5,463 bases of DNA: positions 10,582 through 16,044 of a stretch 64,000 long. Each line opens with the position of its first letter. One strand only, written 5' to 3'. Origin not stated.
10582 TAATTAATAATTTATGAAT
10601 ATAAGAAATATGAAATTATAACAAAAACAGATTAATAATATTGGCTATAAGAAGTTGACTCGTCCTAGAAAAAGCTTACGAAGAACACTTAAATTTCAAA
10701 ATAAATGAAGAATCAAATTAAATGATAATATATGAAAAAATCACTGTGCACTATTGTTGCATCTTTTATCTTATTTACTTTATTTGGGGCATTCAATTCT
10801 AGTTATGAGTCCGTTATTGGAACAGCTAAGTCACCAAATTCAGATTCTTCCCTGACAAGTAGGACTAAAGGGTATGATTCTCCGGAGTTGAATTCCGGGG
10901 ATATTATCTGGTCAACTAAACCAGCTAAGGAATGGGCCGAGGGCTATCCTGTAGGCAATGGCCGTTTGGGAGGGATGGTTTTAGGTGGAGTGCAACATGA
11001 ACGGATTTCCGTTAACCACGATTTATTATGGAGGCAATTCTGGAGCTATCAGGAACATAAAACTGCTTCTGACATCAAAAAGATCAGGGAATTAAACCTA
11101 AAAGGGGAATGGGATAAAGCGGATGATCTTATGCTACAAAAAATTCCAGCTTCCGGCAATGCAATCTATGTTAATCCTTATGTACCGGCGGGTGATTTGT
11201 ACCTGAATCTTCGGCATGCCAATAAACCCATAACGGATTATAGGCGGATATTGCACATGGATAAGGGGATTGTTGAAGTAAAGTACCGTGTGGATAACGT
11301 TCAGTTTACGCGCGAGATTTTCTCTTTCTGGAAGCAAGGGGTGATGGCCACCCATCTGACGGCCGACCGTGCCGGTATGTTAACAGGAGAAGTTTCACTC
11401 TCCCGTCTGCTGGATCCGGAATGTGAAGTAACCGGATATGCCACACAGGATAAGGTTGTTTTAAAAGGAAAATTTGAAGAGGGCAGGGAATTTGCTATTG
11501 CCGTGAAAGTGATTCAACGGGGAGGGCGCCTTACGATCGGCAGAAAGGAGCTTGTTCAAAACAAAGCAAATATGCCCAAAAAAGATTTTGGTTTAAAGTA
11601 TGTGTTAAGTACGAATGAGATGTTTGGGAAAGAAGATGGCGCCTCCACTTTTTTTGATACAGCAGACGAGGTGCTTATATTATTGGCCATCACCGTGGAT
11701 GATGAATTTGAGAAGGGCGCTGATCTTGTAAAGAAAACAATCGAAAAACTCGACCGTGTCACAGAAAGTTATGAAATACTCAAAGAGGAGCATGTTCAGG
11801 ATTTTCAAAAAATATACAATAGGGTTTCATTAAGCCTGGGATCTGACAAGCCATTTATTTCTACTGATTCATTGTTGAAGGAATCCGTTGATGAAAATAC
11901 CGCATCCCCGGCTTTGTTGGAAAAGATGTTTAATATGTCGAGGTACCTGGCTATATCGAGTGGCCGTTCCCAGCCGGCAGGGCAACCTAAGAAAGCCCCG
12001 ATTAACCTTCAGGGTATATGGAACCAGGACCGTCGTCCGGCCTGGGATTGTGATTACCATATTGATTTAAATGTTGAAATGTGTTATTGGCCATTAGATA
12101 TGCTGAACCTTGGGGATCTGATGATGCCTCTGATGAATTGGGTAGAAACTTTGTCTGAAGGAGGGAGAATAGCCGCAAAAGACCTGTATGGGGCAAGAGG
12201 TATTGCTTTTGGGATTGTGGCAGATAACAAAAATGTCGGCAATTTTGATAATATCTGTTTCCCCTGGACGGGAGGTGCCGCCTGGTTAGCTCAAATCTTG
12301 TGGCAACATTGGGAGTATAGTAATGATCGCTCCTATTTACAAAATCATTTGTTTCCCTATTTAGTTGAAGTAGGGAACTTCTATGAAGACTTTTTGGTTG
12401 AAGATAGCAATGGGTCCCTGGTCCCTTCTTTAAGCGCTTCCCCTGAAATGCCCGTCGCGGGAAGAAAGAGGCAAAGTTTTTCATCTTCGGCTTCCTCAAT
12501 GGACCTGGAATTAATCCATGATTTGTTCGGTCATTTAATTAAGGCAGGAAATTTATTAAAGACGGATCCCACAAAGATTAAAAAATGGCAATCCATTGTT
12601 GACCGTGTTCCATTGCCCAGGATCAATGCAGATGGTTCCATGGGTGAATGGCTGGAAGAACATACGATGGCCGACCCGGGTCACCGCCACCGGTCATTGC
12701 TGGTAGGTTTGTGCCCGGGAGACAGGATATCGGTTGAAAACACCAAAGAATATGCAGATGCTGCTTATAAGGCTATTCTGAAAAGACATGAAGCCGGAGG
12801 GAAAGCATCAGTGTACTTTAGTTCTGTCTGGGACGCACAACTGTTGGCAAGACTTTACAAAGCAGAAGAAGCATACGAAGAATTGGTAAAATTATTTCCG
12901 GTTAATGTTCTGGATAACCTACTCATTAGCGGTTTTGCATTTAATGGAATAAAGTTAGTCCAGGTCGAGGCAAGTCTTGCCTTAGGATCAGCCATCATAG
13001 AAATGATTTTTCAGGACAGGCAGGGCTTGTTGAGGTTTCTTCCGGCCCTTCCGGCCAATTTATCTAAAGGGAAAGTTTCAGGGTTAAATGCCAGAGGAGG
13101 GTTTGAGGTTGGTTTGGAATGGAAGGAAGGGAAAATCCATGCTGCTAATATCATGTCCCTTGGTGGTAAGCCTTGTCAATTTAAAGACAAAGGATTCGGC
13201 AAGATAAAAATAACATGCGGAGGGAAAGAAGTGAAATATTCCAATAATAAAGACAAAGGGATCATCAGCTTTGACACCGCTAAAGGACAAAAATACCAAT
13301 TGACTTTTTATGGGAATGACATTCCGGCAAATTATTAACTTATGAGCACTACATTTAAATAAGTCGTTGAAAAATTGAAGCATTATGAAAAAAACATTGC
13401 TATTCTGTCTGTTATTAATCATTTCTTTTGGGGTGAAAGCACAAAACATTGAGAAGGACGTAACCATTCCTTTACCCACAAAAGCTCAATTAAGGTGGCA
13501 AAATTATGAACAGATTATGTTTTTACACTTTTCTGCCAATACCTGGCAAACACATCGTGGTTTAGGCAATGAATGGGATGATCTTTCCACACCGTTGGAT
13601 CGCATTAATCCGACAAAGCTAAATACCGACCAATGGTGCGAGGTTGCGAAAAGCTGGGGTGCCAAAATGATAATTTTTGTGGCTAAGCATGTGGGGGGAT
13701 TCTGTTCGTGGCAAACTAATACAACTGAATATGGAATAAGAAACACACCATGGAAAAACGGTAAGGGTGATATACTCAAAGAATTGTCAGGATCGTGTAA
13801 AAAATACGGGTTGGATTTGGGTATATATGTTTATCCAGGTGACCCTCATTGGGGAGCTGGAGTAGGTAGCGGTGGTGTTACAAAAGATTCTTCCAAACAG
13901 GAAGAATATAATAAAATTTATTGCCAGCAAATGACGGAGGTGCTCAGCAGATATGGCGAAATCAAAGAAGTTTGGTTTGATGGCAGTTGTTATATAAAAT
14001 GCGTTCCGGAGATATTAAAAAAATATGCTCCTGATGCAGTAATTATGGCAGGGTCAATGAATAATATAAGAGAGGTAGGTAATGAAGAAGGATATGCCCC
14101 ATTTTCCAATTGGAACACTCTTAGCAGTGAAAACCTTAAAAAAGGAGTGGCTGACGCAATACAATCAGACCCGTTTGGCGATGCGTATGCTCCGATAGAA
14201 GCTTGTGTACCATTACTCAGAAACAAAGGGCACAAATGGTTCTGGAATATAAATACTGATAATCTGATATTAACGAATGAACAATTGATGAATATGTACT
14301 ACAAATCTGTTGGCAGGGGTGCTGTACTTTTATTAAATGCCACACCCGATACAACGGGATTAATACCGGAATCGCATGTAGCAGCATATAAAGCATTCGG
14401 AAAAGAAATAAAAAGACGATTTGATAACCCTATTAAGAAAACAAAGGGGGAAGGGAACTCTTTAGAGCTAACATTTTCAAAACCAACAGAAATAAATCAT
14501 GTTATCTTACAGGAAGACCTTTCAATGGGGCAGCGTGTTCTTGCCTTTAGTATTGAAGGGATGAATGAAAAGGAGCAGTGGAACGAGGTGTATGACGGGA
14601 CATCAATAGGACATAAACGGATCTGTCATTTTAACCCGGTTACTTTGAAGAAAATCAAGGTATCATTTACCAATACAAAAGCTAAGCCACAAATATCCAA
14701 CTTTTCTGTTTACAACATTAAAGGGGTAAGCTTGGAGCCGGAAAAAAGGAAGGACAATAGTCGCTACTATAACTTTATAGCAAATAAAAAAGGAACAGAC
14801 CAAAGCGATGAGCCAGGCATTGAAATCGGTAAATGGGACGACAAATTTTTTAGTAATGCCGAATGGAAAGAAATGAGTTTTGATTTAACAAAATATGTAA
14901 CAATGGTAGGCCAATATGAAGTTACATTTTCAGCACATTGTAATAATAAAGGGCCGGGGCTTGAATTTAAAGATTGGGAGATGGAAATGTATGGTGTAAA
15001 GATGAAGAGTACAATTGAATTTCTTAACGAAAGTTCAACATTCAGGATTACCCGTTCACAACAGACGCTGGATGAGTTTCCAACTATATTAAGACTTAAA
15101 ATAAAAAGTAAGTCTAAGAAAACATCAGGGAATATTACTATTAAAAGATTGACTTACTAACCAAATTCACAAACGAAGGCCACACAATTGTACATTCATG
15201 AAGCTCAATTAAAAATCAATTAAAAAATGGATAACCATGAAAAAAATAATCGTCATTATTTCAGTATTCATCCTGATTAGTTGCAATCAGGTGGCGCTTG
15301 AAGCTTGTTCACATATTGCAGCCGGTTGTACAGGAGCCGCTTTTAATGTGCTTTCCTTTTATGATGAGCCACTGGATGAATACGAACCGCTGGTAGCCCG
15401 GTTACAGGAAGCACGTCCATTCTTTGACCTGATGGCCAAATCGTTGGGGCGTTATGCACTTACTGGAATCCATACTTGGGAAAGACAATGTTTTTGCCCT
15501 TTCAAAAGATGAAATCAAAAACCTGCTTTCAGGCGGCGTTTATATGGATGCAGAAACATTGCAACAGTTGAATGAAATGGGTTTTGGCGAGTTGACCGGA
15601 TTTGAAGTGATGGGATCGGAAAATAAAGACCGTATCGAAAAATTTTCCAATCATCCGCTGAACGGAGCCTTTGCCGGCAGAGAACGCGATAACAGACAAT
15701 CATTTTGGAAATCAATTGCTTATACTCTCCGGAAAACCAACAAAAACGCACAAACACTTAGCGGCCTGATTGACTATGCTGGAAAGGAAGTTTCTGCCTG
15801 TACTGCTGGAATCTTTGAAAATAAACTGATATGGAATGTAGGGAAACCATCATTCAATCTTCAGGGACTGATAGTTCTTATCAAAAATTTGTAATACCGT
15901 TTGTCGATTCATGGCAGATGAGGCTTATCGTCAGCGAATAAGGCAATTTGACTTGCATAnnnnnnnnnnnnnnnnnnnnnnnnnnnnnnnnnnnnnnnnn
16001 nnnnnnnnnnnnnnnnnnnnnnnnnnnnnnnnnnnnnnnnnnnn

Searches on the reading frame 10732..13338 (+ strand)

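Call 7: search_protein_families(library=pfam, proteins=[window:10732-13338:+], max_evalue=0.001)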
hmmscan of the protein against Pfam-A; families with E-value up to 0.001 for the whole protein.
window:10732-13338:+ (868 aa): 3 families
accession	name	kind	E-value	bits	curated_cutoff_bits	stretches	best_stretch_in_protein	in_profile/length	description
PF22124.2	Glyco_hydro_95_cat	-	1.1e-101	341.2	27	1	346-759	1-408/408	Glycosyl hydrolase family 95 catalytic domain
PF14498.12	Glyco_hyd_65N_2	-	1.1e-42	147.2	27.7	1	59-275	1-214/234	Glycosyl hydrolase family 65, N-terminal domain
PF21307.2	Glyco_hydro_95_C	-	1.8e-23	83.3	27.6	1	761-857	1-94/94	Glycoside hydrolase family 95, C-terminal domain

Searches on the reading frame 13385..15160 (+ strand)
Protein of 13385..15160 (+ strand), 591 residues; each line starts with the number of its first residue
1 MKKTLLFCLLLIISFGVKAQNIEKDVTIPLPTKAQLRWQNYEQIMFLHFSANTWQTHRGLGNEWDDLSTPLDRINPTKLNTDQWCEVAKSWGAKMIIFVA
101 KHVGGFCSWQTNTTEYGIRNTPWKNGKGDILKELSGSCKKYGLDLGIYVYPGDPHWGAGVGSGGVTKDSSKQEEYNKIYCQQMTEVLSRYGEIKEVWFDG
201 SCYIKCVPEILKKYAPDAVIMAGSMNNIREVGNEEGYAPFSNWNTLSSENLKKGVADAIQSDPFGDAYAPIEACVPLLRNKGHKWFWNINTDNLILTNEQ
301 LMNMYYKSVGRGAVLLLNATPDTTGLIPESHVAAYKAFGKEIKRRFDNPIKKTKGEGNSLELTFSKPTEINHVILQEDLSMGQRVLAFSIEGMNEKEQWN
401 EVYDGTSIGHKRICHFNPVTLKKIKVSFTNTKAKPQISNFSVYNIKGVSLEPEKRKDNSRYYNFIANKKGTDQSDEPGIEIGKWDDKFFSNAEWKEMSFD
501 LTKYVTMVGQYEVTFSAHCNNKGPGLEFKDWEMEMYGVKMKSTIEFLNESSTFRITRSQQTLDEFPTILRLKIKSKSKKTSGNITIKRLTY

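Call 7: search_protein_families(library=pfam, proteins=[window:13385-15160:+], max_evalue=0.001)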
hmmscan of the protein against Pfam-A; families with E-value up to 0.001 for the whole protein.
window:13385-15160:+ (591 aa): 3 families
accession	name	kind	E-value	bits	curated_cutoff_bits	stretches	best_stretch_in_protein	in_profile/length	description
PF01120.23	Alpha_L_fucos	-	2.4e-29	103.3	25.2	1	63-340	81-338/345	Alpha-L-fucosidase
PF00754.31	F5_F8_type_C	-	5.6e-07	30.2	28.2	1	356-433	33-117/127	F5/8 type C domain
PF22633.2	F5_F8_type_C_2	-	7.7e-05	23.7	27.8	1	357-426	19-91/91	NedA-like, galactose-binding domain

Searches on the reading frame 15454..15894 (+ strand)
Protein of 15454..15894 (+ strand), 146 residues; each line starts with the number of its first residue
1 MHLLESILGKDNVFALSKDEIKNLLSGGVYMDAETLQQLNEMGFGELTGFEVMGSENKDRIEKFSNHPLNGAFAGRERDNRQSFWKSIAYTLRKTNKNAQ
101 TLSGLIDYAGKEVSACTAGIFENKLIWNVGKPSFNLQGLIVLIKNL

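Call 7: search_protein_families(library=pfam, proteins=[window:15454-15894:+], max_evalue=0.001)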
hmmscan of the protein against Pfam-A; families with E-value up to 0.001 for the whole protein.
window:15454-15894:+ (146 aa): 1 family
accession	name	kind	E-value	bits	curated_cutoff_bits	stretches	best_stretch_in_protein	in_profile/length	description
PF14713.11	DUF4464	-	9.3e-05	22.5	27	1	64-109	79-123/230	Domain of unknown function (DUF4464)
